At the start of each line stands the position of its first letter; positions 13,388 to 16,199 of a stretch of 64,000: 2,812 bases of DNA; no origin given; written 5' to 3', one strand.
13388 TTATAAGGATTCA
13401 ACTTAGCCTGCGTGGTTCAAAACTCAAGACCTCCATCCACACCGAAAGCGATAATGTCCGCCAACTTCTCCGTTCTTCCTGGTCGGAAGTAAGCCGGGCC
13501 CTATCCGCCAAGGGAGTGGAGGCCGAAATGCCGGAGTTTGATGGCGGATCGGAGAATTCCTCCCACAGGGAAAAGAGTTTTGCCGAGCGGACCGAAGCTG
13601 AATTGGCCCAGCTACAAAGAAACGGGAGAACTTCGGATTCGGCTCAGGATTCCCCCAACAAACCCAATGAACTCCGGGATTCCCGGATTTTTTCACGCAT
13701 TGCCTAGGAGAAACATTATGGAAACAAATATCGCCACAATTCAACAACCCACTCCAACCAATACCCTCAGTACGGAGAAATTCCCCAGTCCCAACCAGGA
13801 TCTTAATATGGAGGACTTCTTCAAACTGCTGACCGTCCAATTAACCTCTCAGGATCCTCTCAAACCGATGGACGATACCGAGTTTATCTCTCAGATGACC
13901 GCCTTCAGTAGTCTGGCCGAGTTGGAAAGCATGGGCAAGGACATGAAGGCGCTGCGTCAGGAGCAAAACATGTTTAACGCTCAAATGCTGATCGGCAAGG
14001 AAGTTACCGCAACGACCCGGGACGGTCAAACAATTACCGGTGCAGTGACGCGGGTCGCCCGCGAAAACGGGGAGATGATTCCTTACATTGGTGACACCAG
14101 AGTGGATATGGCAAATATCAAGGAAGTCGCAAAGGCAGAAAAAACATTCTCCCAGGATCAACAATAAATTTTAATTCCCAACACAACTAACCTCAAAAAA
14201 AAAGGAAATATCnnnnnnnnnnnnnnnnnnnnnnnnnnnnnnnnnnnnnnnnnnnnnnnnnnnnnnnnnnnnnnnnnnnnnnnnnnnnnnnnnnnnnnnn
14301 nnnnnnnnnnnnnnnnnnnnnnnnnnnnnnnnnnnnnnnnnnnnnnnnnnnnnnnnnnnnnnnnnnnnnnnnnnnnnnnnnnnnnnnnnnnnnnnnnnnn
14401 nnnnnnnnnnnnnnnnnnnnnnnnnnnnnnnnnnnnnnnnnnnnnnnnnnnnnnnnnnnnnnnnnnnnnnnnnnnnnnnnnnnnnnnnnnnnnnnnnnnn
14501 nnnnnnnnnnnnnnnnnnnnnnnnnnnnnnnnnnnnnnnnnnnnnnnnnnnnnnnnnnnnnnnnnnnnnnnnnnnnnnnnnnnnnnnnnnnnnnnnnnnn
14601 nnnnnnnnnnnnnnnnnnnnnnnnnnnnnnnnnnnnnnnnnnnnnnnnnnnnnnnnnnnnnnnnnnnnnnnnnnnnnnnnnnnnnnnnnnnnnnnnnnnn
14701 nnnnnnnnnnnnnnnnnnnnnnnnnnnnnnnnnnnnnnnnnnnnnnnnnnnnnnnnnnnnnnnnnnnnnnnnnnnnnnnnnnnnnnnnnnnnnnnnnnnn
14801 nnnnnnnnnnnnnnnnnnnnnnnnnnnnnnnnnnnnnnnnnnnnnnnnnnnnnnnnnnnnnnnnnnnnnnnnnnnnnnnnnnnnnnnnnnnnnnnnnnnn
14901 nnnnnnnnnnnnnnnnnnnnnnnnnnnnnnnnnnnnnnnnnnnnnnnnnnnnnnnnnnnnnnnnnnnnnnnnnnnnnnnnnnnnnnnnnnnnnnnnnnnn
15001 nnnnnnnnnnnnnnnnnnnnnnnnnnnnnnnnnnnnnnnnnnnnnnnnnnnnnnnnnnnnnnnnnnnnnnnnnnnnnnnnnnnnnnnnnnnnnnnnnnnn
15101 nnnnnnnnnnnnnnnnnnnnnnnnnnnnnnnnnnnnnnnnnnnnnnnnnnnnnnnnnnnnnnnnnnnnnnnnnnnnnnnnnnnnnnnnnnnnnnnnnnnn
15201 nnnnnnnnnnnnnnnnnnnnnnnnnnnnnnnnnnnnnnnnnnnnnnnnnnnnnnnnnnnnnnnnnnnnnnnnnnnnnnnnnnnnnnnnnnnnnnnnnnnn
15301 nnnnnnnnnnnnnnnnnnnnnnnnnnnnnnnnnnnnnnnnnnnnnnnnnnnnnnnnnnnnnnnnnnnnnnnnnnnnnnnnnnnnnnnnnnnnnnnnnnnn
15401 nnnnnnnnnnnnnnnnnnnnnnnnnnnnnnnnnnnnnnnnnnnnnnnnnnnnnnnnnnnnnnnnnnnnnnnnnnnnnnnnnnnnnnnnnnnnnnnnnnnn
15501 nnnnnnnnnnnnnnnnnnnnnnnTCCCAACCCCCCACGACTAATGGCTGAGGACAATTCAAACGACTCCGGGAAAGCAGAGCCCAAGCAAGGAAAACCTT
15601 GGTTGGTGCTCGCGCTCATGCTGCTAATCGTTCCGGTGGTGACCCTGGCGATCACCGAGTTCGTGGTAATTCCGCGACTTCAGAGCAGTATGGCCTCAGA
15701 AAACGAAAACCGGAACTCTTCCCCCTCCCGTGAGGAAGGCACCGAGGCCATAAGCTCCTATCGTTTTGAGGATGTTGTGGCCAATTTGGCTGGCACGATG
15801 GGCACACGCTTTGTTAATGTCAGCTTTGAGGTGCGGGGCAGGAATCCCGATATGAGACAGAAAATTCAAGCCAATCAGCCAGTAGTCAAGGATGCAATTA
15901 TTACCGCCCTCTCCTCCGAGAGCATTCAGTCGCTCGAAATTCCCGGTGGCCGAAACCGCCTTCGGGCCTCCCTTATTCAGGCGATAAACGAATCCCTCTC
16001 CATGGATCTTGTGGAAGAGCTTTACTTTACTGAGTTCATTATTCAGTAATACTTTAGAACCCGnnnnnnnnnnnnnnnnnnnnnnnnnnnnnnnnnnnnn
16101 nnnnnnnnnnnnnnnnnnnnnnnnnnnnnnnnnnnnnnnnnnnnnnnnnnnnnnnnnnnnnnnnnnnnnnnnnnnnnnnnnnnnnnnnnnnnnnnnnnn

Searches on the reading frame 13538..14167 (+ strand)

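Call 8: search_protein_families(library=pfam, proteins=[window:13538-14167:+])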
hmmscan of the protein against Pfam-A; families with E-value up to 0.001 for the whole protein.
window:13538-14167:+ (209 aa): 1 family
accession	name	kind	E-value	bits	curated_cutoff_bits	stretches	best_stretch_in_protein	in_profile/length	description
PF03963.19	FlgD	-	1.3e-16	61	27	1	69-137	6-74/75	Flagellar hook capping protein - N-terminal region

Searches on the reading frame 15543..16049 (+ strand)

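Call 8: search_protein_families(library=pfam, proteins=[window:15543-16049:+])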
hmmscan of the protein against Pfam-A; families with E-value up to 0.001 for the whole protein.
window:15543-16049:+ (168 aa): 1 family
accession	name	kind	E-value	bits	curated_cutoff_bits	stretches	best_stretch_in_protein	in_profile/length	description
PF03748.19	FliL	-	6.4e-18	65.6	24.6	1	73-168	2-103/103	Flagellar basal body-associated protein FliL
